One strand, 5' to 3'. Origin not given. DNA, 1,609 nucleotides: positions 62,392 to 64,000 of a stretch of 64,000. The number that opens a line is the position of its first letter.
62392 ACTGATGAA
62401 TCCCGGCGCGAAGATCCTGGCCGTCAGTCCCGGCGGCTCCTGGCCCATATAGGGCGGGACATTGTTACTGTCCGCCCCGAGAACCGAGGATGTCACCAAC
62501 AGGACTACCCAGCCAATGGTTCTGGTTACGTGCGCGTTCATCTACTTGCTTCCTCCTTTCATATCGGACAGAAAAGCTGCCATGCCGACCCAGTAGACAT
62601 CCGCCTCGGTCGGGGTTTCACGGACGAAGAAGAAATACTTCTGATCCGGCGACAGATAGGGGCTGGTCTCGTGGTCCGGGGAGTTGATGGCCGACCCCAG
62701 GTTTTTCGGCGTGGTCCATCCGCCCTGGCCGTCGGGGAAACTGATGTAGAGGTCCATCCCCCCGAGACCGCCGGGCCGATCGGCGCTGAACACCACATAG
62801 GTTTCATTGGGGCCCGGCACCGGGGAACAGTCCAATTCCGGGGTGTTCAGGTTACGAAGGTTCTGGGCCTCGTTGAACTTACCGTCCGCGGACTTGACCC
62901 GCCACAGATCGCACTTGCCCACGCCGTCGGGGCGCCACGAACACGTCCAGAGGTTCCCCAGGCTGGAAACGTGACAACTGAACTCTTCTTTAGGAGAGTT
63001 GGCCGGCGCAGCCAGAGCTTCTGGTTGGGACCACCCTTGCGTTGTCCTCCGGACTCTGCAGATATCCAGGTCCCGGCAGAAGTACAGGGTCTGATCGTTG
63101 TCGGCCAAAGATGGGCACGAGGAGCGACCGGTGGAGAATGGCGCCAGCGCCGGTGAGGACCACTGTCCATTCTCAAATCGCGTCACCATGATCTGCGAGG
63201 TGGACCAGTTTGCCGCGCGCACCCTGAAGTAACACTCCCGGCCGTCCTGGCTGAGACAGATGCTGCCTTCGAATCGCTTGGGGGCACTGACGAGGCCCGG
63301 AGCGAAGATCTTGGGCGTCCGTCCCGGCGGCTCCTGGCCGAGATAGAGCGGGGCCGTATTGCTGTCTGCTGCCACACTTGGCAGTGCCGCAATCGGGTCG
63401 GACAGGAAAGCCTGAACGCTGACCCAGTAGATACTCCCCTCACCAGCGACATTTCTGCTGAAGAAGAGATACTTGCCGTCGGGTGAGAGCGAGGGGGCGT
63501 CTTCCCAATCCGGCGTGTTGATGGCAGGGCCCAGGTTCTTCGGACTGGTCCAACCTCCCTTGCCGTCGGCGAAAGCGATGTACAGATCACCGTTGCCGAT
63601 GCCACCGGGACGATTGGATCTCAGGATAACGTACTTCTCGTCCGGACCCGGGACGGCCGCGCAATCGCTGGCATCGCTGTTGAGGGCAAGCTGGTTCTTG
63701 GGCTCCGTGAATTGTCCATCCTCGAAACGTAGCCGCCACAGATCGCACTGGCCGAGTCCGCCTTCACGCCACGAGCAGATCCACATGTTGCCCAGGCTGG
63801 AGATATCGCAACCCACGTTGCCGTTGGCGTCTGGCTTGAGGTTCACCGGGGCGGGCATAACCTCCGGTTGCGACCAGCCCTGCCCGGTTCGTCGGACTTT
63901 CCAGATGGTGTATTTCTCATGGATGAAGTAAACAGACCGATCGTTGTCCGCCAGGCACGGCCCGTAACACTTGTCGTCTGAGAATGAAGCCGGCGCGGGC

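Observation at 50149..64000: Tandem array of at least 6 secreted PD40-propeller + beta-helix paralogs with an inserted ECF sigma factor and an ANK/MBL gene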

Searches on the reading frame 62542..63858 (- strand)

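Call 4: search_protein_families(library=pfam, proteins=[window:62542-63858:-], max_evalue=0.01)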
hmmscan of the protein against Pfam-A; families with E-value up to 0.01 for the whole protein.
window:62542-63858:- (438 aa): 1 family
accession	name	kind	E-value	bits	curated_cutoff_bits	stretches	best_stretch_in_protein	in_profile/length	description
PF07676.18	PD40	-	7.6e-20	70.8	20.9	2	109-145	1-38/38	WD40-like Beta Propeller Repeat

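Call 6: search_protein_families(library=ncbifam, proteins=[window:62542-63858:-], max_evalue=0.01)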
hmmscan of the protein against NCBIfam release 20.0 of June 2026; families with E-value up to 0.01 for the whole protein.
window:62542-63858:- (438 aa): 4 families
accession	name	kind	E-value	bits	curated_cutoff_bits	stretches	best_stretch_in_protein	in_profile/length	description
NF053607.1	CHU_0125_OmpA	equivalog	7.6e-43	146.9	620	3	34-142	245-353/639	CHU_0125 family OmpA-like outer membrane integrity protein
NF052230.1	T9SS_PorE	exception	1.1e-25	90.1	600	3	275-410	209-347/648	PorE family type IX secretion system protein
TIGR02800.1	propeller_TolB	equivalog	0.00028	19.9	343.15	0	120-148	369-397/418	Tol-Pal system beta propeller repeat protein TolB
NF002183.0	PRK01029.1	equivalog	0.0032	16.5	405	0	88-150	253-314/429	Tol-Pal system protein TolB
